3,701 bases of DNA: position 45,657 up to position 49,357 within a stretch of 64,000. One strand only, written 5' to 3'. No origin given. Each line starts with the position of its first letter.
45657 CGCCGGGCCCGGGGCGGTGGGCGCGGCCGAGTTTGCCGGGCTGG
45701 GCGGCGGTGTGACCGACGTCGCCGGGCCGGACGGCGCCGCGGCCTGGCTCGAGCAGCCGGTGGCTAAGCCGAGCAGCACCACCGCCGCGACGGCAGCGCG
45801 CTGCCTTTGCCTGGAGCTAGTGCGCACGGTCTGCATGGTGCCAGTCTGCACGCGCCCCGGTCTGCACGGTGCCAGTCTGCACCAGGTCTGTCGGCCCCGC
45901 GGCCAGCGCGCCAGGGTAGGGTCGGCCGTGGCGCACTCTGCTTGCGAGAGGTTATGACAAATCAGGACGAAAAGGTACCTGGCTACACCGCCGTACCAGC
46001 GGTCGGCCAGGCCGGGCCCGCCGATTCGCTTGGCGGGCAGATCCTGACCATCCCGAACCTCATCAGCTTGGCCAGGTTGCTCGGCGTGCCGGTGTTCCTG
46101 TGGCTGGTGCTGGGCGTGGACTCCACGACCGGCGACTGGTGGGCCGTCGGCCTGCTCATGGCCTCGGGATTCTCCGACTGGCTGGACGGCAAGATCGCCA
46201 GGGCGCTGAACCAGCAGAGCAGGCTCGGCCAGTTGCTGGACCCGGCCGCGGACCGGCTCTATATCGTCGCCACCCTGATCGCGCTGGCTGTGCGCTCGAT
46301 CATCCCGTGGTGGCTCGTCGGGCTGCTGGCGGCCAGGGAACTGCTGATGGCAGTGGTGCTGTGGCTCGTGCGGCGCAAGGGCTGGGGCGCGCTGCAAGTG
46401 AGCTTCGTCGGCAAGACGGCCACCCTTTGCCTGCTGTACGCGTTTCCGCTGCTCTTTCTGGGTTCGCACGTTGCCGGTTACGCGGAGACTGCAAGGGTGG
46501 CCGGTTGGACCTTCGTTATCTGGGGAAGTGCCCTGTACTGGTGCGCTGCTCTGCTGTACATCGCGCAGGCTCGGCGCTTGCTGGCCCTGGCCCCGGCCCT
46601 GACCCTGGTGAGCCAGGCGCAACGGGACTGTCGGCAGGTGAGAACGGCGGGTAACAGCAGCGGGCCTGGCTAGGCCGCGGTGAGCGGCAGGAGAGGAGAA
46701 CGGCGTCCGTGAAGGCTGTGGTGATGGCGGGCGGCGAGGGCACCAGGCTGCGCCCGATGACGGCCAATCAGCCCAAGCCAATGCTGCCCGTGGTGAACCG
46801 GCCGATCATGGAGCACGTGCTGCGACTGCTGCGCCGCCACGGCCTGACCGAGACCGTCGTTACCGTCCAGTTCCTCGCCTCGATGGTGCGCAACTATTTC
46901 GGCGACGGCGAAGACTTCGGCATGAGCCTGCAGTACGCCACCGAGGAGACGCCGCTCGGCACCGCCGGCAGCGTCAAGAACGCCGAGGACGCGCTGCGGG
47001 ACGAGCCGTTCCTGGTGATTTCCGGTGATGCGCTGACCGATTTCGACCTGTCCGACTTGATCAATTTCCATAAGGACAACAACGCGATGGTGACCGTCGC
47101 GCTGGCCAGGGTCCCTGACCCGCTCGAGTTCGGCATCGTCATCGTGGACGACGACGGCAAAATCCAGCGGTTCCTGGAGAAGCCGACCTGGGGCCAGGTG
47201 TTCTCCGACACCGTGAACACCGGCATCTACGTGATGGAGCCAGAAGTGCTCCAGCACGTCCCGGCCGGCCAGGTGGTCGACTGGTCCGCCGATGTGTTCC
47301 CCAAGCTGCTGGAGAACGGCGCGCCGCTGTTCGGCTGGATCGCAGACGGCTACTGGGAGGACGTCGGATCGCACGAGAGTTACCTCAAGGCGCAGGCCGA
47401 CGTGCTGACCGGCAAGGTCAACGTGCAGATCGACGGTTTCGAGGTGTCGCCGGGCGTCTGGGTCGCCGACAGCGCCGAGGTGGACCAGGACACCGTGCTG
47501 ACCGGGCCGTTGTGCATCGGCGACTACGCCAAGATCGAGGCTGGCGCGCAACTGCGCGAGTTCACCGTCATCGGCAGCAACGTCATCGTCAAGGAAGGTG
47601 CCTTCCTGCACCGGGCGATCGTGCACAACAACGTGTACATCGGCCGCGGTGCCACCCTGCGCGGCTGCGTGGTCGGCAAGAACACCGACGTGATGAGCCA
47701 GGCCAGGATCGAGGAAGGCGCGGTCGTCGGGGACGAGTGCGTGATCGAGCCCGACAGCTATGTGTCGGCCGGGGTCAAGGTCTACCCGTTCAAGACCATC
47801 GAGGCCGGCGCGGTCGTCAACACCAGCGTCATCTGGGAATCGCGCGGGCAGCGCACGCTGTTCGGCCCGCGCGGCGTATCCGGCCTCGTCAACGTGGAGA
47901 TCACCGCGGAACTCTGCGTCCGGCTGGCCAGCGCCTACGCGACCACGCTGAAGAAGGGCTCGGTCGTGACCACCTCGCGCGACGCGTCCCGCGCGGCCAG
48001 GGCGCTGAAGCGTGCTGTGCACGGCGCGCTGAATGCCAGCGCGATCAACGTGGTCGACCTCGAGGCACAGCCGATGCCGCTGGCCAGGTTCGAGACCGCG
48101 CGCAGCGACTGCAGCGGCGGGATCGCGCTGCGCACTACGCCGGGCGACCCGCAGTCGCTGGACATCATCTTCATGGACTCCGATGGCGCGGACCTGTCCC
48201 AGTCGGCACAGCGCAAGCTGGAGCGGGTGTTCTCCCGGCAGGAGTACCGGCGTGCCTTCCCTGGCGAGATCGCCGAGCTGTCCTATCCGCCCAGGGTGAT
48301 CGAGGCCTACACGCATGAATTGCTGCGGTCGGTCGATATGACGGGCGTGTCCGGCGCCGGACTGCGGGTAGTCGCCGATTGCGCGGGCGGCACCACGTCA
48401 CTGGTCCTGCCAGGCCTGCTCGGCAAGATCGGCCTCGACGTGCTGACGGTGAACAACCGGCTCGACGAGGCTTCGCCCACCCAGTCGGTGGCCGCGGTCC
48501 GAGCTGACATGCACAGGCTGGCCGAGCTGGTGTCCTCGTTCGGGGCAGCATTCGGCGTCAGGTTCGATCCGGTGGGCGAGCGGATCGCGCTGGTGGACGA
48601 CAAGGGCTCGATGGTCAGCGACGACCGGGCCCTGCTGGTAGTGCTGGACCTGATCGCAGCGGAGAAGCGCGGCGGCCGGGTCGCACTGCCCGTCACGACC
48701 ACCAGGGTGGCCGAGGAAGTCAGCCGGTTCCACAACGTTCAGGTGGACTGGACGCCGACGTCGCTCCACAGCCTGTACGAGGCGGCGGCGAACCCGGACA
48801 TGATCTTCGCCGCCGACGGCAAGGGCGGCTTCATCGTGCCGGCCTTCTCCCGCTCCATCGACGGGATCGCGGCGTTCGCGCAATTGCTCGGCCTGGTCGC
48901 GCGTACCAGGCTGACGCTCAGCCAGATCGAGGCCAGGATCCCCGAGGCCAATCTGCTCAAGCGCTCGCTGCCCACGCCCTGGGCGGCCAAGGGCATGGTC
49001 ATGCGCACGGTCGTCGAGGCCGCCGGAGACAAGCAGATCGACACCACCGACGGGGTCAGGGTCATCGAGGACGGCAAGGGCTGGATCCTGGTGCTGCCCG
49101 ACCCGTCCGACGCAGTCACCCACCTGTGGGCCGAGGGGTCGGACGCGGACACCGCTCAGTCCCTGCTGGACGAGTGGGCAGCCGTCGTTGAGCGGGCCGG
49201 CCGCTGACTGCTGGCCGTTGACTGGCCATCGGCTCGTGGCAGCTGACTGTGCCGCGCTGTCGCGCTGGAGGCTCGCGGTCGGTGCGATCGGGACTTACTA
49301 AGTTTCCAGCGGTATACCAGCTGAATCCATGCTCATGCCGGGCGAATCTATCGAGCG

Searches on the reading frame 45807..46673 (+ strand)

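Call 31: search_protein_families(library=pfam, proteins=[window:45807-46673:+], max_evalue=0.001)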
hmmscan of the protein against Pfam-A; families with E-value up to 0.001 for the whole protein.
window:45807-46673:+ (288 aa): 1 family
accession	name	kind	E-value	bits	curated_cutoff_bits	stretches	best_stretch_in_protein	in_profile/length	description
PF01066.26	CDP-OH_P_transf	-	1.3e-37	130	22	1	80-238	1-151/152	CDP-alcohol phosphatidyltransferase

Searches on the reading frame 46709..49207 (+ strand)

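Call 98: search_protein_families(library=pfam, proteins=[window:46709-49207:+], max_evalue=0.0001)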
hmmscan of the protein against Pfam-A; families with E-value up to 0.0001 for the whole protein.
window:46709-49207:+ (832 aa): 9 families
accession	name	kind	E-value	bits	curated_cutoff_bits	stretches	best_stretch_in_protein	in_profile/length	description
PF00483.29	NTP_transferase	-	7.5e-57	193.1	21.2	1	2-233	1-243/245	Nucleotidyl transferase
PF02879.22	PGM_PMM_II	-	2e-14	54.4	29.3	1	532-633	1-103/103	Phosphoglucomutase/phosphomannomutase, alpha/beta/alpha domain II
PF25084.1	LbH_EIF2B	-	2e-14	53.9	54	1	250-350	4-103/105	EIF2B subunit epsilon LbH domain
PF00132.30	Hexapep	-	2.8e-14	52.5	27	1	270-301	4-35/36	Bacterial transferase hexapeptide (six repeats)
PF02878.22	PGM_PMM_I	-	3.5e-14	53.1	22.5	1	383-512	2-135/138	Phosphoglucomutase/phosphomannomutase, alpha/beta/alpha domain I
PF12804.13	NTP_transf_3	-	1e-10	42.5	27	1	3-122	1-112/160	MobA-like NTP transferase domain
PF25087.1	GMPPB_C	-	8.7e-07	29.1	39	1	273-366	10-102/110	GMPPB C-terminal domain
PF24894.1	Hexapep_GlmU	-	1.7e-06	28.5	23.3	1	279-334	29-83/104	GlmU-like, C-terminal hexapeptide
PF02880.22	PGM_PMM_III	-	7.1e-06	26.6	20.7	1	642-742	6-109/115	Phosphoglucomutase/phosphomannomutase, alpha/beta/alpha domain III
